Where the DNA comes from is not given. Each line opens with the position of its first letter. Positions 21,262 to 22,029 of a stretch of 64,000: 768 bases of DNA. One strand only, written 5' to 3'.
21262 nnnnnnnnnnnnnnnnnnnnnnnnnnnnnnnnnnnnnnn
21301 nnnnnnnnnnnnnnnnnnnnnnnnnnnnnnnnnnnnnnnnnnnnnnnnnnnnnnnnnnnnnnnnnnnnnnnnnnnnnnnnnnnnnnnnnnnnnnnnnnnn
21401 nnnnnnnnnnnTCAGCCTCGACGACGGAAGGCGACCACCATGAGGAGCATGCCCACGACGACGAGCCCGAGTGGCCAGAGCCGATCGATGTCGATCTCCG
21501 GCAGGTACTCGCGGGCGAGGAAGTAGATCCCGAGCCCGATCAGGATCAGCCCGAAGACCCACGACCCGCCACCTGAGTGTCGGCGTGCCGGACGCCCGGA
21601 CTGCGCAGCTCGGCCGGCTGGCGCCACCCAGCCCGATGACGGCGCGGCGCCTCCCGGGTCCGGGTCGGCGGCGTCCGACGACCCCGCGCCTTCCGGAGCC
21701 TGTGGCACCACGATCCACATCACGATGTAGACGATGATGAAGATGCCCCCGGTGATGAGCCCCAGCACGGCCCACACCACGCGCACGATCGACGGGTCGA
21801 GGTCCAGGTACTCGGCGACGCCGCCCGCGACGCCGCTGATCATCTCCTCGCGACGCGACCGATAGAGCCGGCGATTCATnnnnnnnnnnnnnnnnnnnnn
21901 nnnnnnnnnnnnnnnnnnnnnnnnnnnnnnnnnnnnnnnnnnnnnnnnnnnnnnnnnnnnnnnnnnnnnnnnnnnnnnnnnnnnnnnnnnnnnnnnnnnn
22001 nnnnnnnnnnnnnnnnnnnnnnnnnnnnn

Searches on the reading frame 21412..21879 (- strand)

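Call 51: search_protein_families(library=pfam, proteins=[window:21412-21879:-], max_evalue=0.00001)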
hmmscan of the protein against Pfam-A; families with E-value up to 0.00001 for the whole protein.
window:21412-21879:- (155 aa): 2 families
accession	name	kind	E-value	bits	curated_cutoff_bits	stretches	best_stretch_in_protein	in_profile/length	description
PF04024.17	PspC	-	4.7e-22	78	25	1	3-61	1-58/58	PspC domain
PF18917.5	LiaI-LiaF-like_TM1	-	3e-07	30.8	27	1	107-145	1-40/42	LiaI-LiaF-like transmembrane region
